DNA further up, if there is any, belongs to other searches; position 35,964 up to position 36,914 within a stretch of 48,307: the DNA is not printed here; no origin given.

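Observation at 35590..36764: Two tandem sulfotransferase-like genes in a phage early arm, one with a degenerate PAPS loop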

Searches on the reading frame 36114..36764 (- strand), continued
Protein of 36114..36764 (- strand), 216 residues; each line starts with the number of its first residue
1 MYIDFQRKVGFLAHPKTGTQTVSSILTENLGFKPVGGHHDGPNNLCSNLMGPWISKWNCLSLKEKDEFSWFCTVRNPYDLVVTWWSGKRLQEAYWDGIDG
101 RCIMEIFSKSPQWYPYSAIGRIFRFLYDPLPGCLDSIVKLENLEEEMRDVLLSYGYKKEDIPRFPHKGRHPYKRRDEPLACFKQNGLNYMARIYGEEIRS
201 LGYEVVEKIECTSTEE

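Call 60: search_dna_similar(query=P0104, collection=phages, mode=protein, max_rows=25, max_evalue=0.001)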
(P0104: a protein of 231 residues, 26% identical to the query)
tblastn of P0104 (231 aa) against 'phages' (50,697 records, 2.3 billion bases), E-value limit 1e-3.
Records with a match: 2; places in all: 2; records where one place covers at least 80% of the query: 2.
Best place of each record, by identity: <60% 2.
By first word of the organism name: Ralstonia 2.
By host as written in the record: - 2.
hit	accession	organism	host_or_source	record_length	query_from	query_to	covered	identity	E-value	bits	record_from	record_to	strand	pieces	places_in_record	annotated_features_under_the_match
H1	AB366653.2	Ralstonia phage phiRSL1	-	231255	1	230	100%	28.7%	3e-4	47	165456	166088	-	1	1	sulfotransferase-like protein | hypothetical protein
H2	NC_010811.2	Ralstonia phage phiRSL1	-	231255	1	230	100%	28.7%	3e-4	47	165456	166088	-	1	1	Galactose-3-O-sulfotransferase | beta-glucosyl-HMC-alpha-glucosyltransferase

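Call 61: get_annotated_region(hit=H2, flank=5000)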
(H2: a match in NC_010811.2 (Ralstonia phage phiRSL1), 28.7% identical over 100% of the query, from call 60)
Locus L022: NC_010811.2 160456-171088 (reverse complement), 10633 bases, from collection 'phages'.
description: Ralstonia phage RSL1, complete genome.
organism: Ralstonia phage phiRSL1 (NCBI taxid 1980924)
taxonomy: Viruses; Duplodnaviria; Heunggongvirae; Uroviricota; Caudoviricetes; Mieseafarmvirus; Mieseafarmvirus RSL1
host: -; source: -; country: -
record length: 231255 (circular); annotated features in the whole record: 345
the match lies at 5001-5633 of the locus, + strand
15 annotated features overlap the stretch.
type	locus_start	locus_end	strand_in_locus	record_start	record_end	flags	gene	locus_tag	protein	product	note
CDS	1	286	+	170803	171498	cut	-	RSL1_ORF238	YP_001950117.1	adenosine 5'-phosphosulfate kinase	ORF238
CDS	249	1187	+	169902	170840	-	-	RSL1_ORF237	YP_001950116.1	beta-glucosyl-HMC-alpha-glucosyltransferase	ORF237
CDS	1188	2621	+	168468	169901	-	-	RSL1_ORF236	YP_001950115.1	nucleoside-diphosphate-sugar pyrophosphorylase-like protein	ORF236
CDS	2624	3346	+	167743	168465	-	-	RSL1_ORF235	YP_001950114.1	nucleotidyl transferase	ORF235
CDS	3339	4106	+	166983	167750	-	-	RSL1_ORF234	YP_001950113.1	beta-glucosyl-HMC-alpha-glucosyltransferase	ORF234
CDS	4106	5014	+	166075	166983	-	-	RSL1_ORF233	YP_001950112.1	beta-glucosyl-HMC-alpha-glucosyltransferase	ORF233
CDS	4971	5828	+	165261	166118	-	-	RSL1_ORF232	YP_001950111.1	Galactose-3-O-sulfotransferase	ORF232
CDS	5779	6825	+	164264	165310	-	-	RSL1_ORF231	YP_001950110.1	hypothetical protein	ORF231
CDS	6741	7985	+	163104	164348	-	-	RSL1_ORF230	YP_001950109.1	thymidylate synthase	ORF230; thymidylate synthase family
CDS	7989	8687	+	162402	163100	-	-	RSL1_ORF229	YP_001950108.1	hypothetical protein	ORF229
CDS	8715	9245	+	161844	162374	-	-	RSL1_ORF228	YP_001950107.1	hypothetical protein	ORF228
CDS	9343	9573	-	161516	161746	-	-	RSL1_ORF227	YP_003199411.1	hypothetical protein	ORF227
CDS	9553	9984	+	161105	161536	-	-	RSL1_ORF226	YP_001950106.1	hypothetical protein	ORF226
CDS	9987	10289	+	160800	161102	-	-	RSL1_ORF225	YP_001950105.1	hypothetical protein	ORF225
CDS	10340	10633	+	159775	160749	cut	-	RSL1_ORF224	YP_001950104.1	RNA polymerase sigma factor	ORF224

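Call 77: search_protein_families(library=pfam, alignment_id=A4, max_evalue=0.00001)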
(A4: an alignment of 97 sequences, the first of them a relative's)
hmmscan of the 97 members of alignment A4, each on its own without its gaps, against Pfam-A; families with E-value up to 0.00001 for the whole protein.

A. member 1, L001:5958-8228:+ (757 aa): 2 families
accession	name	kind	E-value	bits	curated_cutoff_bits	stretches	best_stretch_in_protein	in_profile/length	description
PF13403.11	Hint_2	-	5.9e-09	36.9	28.4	1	271-345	2-86/147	Hint domain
PF07591.16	PT-HINT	-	2e-06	28.5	27.7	0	277-359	1-86/137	Pretoxin HINT domain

B. families by the number of members that match (of 97 scanned): 41 families (the first 25 are shown)
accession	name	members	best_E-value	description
PF13844.12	Glyco_transf_41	3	2.5e-12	Glycosyl transferase family 41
PF12705.13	PDDEXK_1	2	4.6e-18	PD-(D/E)XK nuclease superfamily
PF09414.15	RNA_ligase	2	4.2e-17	RNA ligase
PF13671.12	AAA_33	2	4.2e-14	AAA domain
PF04055.27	Radical_SAM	2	5.6e-12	Radical SAM superfamily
PF21189.3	PHA02142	2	6.6e-12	PHA02142 OB-fold domain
PF13479.12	AAA_24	2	3.1e-11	AAA domain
PF16510.12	P22_portal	2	4.6e-10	Phage P22-like portal protein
PF14743.12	DNA_ligase_OB_2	2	1.4e-08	DNA ligase OB-like domain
PF23899.1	SU10_portal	1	3e-157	Phage SU10 portal protein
PF02511.20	Thy1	1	1.3e-51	Thymidylate synthase complementing protein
PF02867.20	Ribonuc_red_lgC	1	7.8e-49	Ribonucleotide reductase, barrel domain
PF06067.16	DUF932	1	9.5e-49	Domain of unknown function (DUF932)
PF04002.20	RadC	1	3e-39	RadC-like JAB domain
PF06074.18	Portal_Mu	1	1.3e-36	Portal protein of Mu bacteriophage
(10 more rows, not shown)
